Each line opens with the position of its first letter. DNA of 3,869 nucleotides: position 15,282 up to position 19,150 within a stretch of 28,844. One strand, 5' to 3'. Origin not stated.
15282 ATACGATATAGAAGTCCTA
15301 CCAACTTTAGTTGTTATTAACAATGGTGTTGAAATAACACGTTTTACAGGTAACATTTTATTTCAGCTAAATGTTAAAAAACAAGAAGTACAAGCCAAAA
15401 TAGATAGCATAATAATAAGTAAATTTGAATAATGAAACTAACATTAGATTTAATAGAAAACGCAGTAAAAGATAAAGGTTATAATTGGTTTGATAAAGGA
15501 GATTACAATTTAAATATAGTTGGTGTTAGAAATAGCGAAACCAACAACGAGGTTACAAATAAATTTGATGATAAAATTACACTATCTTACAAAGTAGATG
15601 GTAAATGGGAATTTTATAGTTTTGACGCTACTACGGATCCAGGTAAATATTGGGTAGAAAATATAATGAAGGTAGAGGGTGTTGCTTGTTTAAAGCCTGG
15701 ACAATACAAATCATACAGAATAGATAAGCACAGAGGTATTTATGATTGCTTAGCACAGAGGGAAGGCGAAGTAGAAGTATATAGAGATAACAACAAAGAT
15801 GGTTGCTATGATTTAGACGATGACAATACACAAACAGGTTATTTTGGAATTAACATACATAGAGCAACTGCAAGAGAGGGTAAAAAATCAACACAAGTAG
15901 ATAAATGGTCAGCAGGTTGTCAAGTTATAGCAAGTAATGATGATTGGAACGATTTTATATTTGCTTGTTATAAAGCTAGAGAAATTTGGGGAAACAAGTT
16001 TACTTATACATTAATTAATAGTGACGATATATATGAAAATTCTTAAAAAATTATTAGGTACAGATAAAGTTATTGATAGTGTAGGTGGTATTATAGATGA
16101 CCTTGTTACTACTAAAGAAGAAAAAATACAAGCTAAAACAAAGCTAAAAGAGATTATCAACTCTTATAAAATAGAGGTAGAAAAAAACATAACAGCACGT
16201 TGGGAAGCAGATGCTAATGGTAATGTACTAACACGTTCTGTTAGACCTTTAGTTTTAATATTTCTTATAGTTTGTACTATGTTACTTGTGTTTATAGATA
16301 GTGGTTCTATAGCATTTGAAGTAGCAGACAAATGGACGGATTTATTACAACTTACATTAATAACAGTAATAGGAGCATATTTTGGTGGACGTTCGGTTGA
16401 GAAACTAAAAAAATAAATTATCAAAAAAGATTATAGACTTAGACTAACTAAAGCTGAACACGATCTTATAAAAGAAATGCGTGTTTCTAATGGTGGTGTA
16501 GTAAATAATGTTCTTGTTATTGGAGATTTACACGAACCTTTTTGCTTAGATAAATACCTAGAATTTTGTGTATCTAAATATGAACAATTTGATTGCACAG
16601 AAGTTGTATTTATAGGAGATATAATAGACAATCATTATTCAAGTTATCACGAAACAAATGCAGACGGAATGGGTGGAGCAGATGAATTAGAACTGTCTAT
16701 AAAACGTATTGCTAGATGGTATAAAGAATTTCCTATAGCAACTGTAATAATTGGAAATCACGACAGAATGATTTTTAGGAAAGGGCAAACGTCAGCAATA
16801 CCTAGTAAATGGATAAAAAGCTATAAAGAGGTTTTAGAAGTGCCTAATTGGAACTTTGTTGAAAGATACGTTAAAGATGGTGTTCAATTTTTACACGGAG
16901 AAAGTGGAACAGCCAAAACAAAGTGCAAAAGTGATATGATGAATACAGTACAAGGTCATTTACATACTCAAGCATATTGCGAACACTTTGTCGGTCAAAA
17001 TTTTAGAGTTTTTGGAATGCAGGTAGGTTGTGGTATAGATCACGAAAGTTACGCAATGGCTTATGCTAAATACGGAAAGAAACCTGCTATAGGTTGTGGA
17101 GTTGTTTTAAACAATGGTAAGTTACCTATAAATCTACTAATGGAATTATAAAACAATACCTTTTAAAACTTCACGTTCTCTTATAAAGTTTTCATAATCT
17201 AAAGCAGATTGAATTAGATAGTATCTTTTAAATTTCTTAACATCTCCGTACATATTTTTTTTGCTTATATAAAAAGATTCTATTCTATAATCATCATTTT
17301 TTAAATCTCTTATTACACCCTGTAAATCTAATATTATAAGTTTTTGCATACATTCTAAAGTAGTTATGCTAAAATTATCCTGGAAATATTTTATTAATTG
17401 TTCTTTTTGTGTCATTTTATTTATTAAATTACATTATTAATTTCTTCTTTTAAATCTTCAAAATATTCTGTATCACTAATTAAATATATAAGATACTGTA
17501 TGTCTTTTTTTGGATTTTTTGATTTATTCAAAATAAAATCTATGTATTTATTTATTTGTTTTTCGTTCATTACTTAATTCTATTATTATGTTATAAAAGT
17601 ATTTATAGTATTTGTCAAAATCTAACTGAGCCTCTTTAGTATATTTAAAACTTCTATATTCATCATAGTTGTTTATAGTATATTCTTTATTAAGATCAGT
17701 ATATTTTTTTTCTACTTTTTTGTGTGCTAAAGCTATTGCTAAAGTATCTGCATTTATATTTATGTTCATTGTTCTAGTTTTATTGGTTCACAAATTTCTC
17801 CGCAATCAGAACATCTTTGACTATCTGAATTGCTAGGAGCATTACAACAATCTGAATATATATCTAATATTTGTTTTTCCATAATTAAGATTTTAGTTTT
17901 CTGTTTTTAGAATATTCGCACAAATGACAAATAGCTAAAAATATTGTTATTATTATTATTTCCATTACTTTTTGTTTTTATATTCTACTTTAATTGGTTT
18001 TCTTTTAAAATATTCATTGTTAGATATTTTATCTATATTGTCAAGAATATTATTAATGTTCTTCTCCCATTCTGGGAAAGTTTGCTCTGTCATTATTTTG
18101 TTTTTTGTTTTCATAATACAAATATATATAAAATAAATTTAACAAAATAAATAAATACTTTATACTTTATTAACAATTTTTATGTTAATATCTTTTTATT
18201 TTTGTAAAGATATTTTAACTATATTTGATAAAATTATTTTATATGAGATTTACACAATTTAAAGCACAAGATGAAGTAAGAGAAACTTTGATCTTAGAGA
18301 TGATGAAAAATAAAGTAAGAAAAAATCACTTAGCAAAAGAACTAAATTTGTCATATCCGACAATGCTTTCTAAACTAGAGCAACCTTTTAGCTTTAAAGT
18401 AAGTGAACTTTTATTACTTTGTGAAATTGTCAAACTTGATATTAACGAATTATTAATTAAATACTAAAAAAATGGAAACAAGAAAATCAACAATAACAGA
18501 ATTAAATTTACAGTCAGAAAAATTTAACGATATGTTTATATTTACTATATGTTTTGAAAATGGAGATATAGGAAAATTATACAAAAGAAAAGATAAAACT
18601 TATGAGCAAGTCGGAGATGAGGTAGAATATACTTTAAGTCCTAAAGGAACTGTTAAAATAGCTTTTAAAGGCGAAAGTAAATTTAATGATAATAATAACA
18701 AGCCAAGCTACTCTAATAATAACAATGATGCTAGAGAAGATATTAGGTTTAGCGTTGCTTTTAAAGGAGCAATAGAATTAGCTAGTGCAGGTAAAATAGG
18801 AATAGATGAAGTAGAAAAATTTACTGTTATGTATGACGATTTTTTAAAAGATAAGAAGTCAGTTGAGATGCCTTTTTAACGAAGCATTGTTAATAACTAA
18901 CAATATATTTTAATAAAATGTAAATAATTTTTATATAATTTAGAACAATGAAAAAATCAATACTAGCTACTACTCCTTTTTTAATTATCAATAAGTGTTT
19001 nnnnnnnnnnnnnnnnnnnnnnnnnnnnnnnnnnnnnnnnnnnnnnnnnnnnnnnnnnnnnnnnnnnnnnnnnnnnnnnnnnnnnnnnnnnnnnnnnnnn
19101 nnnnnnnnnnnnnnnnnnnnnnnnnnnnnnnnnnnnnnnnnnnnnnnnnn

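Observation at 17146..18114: Reverse-strand micro-operon of six tiny overlapping genes ending in a winged-helix regulator, an acr-aca-like architecture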

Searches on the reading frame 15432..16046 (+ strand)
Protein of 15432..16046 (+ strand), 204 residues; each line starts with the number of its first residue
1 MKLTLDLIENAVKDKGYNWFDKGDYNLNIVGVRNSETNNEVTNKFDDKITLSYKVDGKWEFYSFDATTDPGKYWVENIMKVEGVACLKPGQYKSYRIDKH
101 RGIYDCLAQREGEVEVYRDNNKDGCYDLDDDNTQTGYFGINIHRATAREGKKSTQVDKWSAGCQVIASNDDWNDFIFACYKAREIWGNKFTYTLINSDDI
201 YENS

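Call 16: search_protein_families(library=phrogs, proteins=[window:15432-16046:+], max_evalue=0.001)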
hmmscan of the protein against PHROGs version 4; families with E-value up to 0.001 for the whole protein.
window:15432-16046:+ (204 aa): 2 families
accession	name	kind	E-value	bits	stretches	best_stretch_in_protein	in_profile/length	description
phrog_3000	-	unknown function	1e-34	121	1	29-201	30-205/209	-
phrog_33083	-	lysis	4.5e-16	59.6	1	8-174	254-427/456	endolysin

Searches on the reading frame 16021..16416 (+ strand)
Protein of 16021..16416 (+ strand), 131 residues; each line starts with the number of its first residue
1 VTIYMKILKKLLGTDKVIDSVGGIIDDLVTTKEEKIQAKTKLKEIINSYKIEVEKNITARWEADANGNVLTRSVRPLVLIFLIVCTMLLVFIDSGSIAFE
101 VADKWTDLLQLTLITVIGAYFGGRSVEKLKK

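Call 16: search_protein_families(library=phrogs, proteins=[window:16021-16416:+], max_evalue=0.001)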
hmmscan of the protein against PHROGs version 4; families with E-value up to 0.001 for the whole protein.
window:16021-16416:+ (131 aa): 3 families
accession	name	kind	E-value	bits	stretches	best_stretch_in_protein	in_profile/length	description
phrog_3427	-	lysis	5.5e-26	92.2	1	14-131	8-137/141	holin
phrog_9646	-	unknown function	4e-08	34.3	1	5-131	1-124/130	-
phrog_6637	-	unknown function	1.4e-05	26.2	1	42-129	72-157/160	-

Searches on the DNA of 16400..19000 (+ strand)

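Call 5: search_dna_similar(query=window:16400-19000:+, collection=phages, mode=distant, max_rows=30)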
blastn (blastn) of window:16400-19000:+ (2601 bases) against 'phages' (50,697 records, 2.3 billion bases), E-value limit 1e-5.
Records with a match: 7; places in all: 7; records where one place covers at least 80% of the query: 0.
Best place of each record, by identity: 60-80% 7.
By first word of the organism name: Nonlabens 4; Cellulophaga 2; Tenacibaculum 1.
By host as written in the record: Persicivirga sp. IMCC12024 4; Cellulophaga baltica #14 2; Tenacibaculum sp. 1.
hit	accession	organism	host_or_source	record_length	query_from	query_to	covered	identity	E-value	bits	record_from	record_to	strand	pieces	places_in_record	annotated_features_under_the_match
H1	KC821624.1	Cellulophaga phage phi14:2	Cellulophaga baltica #14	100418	104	756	25%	66.5%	6e-40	172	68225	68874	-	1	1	metallophosphoesterase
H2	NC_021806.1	Cellulophaga phage phi14:2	Cellulophaga baltica #14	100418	104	756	25%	66.5%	6e-40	172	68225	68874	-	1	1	g075: Calcineurin-like phosphoesterase/ Metallophosphatase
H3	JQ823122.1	Nonlabens phage P12024S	Persicivirga sp. IMCC12024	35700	184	694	20%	68.0%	2e-41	178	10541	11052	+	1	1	hypothetical protein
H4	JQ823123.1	Nonlabens phage P12024L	Persicivirga sp. IMCC12024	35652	184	694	20%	68.0%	2e-41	178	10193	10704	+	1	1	hypothetical protein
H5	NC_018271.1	Nonlabens phage P12024S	Persicivirga sp. IMCC12024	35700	184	694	20%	68.0%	2e-41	178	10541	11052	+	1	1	hypothetical protein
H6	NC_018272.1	Nonlabens phage P12024L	Persicivirga sp. IMCC12024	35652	184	694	20%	68.0%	2e-41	178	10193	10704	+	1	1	hypothetical protein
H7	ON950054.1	Tenacibaculum phage Larrie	Tenacibaculum sp.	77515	111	514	16%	71.9%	2e-52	214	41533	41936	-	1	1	metallophosphoesterase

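Call 50: search_rna_families(source=window, start=16900, end=18600, threshold=evalue, max_evalue=1)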
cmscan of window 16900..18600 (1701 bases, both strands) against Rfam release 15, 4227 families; matches with E-value up to 1: 1.
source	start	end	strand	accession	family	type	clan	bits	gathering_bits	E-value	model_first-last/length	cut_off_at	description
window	18355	18445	-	RF02301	TtnuCD25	Gene; snRNA; snoRNA; CD-box;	-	19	85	0.51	1-89/89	no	Tetrahymena snoRNA TtnuCD25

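Call 98: search_rna_families(source=L006, start=6240, end=6400, threshold=evalue, max_evalue=1)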
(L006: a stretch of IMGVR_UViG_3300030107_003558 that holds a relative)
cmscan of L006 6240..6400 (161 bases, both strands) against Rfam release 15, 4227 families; matches with E-value up to 1: 0.
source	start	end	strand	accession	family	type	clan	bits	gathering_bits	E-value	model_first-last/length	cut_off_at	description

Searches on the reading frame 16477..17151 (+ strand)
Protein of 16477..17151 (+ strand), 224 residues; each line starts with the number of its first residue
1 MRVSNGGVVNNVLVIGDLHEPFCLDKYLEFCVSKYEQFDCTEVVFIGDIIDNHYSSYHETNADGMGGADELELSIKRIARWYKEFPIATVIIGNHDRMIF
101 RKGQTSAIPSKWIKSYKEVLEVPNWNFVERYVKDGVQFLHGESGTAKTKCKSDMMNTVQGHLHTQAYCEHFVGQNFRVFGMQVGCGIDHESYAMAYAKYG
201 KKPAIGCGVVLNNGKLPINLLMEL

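Call 6: search_protein_families(library=pfam, proteins=[window:16477-17151:+], max_evalue=1)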
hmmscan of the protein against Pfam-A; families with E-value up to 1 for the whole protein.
window:16477-17151:+ (224 aa): 1 family
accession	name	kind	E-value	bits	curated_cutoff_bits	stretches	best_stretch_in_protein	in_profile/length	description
PF00149.33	Metallophos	-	1.4e-07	32.5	21.5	1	12-142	3-116/191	Calcineurin-like phosphoesterase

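Call 12: search_protein_families(library=phrogs, proteins=[window:16477-17151:+], max_evalue=0.1)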
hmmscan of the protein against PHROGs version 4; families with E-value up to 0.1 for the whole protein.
window:16477-17151:+ (224 aa): 4 families
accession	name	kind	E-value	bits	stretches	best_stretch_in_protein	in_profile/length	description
phrog_221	-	other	4.5e-46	158.7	1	10-217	112-343/367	metallo-phosphoesterase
phrog_7339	-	DNA, RNA and nucleotide metabolism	1.4e-06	28.9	1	11-104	31-126/263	DNA repair exonuclease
phrog_246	-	other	0.0031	17.6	0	8-51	174-215/417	NinI-like serine-threonine phosphatase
phrog_284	-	DNA, RNA and nucleotide metabolism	0.028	14.4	1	24-105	161-251/398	exonuclease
